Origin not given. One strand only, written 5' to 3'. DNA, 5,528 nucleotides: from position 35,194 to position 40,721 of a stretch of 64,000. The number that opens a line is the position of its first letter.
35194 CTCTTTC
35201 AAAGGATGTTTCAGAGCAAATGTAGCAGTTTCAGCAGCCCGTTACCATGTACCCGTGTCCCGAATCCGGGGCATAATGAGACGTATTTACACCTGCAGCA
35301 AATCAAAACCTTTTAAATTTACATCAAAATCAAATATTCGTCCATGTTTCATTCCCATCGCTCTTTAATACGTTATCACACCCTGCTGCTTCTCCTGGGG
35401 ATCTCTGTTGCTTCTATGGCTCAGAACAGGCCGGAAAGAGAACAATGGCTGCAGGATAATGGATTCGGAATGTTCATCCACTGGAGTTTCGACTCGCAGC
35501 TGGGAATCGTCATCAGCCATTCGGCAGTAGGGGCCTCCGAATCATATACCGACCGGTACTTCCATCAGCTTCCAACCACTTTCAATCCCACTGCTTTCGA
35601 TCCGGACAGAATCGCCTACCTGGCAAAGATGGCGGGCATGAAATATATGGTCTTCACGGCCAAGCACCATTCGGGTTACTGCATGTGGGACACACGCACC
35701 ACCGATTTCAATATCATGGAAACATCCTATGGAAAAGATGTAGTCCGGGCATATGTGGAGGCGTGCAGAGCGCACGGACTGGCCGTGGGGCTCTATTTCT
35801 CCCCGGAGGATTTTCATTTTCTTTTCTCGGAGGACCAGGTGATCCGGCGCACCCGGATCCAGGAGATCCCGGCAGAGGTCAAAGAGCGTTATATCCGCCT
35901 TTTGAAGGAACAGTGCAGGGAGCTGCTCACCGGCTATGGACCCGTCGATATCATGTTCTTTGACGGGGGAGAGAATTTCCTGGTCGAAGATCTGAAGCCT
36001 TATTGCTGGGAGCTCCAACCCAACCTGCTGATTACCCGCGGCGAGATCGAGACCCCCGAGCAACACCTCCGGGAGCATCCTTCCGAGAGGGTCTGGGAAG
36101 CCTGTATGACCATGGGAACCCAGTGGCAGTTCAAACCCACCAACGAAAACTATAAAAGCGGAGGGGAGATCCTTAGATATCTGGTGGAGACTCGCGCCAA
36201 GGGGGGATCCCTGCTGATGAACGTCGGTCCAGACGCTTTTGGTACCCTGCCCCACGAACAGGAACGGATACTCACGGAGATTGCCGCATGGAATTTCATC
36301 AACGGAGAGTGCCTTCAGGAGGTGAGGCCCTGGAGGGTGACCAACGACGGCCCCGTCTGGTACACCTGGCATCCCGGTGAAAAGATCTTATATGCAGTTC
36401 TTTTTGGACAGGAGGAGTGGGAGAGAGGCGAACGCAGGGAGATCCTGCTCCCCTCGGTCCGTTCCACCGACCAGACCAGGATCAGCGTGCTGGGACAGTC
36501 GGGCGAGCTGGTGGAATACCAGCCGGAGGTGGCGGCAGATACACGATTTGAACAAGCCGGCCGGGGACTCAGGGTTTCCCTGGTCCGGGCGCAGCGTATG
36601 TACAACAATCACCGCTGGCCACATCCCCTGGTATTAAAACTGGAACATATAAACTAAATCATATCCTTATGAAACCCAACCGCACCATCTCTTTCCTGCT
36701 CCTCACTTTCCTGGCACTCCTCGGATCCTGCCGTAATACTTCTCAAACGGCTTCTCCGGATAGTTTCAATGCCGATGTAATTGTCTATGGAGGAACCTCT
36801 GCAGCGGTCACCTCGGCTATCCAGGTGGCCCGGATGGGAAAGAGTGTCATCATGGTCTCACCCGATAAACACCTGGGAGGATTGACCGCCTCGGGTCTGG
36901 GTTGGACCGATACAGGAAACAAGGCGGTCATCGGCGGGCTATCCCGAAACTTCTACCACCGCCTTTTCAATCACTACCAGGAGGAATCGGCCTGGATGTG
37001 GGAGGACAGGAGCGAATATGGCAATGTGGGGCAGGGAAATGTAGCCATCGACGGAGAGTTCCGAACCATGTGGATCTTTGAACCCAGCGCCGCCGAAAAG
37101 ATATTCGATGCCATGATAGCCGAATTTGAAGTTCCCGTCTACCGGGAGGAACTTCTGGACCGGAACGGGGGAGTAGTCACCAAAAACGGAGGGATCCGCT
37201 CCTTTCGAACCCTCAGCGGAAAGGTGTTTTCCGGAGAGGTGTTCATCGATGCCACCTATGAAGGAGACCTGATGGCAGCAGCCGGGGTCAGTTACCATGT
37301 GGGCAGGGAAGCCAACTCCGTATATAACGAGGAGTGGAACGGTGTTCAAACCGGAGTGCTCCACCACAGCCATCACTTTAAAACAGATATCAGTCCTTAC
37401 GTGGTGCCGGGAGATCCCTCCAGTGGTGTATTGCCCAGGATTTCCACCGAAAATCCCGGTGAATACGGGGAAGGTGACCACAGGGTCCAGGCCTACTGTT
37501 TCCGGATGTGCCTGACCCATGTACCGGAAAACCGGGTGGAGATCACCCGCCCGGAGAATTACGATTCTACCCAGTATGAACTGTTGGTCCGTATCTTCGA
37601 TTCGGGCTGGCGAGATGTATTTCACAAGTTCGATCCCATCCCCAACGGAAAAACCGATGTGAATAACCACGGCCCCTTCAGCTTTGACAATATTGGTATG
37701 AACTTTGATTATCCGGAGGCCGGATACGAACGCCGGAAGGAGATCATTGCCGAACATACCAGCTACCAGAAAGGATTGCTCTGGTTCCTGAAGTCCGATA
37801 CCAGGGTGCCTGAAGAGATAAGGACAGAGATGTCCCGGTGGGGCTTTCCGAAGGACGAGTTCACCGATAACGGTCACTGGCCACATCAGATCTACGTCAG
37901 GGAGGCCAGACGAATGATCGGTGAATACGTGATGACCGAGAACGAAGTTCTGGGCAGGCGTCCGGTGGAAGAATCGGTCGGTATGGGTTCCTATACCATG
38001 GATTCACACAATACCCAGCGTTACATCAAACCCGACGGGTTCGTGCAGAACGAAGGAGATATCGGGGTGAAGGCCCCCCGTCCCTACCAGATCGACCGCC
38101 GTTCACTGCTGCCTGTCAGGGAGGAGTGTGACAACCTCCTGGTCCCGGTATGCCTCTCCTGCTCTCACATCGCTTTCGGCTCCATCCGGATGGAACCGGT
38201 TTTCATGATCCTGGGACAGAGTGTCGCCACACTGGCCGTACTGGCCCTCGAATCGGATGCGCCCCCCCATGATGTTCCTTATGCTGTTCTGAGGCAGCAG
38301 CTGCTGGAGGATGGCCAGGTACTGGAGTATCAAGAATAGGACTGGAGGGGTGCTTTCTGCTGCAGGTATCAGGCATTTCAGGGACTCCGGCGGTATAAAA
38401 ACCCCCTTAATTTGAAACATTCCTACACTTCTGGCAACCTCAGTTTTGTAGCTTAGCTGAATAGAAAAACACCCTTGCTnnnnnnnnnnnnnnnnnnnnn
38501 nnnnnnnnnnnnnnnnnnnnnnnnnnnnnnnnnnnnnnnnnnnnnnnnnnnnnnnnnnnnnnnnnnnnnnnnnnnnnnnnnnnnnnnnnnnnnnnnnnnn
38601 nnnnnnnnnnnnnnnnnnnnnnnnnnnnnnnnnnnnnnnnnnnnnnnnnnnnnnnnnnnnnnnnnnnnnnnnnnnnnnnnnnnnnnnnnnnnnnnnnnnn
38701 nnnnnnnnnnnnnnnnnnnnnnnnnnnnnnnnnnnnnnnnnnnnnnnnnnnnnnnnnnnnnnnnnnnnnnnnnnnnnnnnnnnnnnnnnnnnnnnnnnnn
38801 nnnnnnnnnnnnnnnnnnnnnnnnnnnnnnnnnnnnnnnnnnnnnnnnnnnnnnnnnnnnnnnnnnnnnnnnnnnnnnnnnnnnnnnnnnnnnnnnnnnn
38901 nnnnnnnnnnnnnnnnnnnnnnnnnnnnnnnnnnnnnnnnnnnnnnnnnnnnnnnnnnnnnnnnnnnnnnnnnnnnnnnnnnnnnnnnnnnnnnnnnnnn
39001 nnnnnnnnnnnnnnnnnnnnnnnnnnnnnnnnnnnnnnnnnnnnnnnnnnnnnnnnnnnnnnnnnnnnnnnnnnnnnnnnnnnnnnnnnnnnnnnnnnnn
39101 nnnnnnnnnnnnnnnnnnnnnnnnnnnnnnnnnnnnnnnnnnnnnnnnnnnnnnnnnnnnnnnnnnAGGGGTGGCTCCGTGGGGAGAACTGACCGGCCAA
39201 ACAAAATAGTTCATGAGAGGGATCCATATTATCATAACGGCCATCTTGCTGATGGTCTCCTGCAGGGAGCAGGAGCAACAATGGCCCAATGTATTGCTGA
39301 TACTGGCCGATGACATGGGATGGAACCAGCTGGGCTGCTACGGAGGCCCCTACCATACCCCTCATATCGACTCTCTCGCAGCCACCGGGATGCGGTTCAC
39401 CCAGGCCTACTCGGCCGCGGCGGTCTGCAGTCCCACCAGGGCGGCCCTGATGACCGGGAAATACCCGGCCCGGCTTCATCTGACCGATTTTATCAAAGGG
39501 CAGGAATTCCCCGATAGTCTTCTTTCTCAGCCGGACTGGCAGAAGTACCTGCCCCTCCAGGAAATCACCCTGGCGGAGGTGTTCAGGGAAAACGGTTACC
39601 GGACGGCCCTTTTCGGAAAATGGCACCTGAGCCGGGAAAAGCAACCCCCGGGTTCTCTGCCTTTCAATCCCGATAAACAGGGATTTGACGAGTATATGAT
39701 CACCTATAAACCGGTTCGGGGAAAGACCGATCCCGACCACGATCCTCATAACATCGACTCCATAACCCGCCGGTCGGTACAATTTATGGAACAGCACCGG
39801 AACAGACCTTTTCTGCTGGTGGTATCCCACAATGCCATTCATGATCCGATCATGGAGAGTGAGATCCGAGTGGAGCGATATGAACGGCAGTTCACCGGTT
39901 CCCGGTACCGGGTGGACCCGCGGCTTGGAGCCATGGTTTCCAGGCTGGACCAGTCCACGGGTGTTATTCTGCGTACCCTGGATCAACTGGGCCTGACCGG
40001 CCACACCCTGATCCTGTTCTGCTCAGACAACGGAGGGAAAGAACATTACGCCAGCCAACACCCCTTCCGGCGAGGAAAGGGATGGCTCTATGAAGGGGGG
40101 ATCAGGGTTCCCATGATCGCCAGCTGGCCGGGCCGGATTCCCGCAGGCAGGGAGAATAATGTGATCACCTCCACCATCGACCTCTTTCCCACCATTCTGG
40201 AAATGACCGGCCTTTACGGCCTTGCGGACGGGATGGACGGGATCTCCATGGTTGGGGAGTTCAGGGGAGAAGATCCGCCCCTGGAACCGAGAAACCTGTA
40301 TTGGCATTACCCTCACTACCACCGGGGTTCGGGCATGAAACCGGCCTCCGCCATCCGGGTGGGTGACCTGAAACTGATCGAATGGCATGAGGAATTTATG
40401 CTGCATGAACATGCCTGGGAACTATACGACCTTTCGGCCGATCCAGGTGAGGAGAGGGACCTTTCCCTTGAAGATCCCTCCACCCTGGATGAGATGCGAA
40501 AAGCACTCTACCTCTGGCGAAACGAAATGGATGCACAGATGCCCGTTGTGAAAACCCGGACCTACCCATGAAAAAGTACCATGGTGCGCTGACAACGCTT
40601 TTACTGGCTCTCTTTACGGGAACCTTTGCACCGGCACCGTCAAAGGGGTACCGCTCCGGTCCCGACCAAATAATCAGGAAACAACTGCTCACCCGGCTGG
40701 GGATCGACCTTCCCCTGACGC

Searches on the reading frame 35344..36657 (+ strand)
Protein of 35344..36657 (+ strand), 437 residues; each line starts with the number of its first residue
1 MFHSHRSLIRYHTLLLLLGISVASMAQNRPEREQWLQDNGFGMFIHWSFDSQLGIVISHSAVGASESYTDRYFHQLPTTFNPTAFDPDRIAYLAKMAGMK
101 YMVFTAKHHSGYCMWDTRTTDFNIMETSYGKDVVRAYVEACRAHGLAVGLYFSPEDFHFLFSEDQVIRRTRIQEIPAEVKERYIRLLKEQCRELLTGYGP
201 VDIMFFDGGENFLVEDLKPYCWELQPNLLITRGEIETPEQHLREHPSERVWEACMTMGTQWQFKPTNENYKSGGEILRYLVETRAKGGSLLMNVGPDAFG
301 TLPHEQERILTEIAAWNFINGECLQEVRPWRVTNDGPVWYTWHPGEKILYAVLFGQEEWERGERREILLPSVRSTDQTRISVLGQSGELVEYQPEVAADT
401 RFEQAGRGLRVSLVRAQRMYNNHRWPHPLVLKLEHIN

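Call 33: search_protein_families(library=pfam, proteins=[window:35344-36657:+], max_evalue=0.01)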
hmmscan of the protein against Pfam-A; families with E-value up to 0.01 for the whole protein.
window:35344-36657:+ (437 aa): 1 family
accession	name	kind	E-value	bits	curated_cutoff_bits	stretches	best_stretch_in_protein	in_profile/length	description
PF01120.23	Alpha_L_fucos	-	5.9e-65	220.4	25.2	1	30-322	24-345/345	Alpha-L-fucosidase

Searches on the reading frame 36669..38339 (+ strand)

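Call 33: search_protein_families(library=pfam, proteins=[window:36669-38339:+], max_evalue=0.01)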
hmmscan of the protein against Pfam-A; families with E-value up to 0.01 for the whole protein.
window:36669-38339:+ (556 aa): 1 family
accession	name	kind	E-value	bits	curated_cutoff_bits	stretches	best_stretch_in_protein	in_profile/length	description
PF12831.13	FAD_oxidored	-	6.7e-108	362.1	27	1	36-545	1-416/416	FAD dependent oxidoreductase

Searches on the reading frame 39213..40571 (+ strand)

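Call 33: search_protein_families(library=pfam, proteins=[window:39213-40571:+], max_evalue=0.01)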
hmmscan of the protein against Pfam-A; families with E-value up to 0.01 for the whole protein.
window:39213-40571:+ (452 aa): 3 families
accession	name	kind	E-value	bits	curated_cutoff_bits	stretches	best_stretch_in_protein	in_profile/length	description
PF00884.28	Sulfatase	-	1.3e-54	186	25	1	25-333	1-300/301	Sulfatase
PF16347.10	SGSH_C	-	1.6e-19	71.1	29.3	1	289-418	8-132/154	N-sulphoglucosamine sulphohydrolase, C-terminal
PF01663.27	Phosphodiest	-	1.6e-08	35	23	1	27-276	1-222/342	Type I phosphodiesterase / nucleotide pyrophosphatase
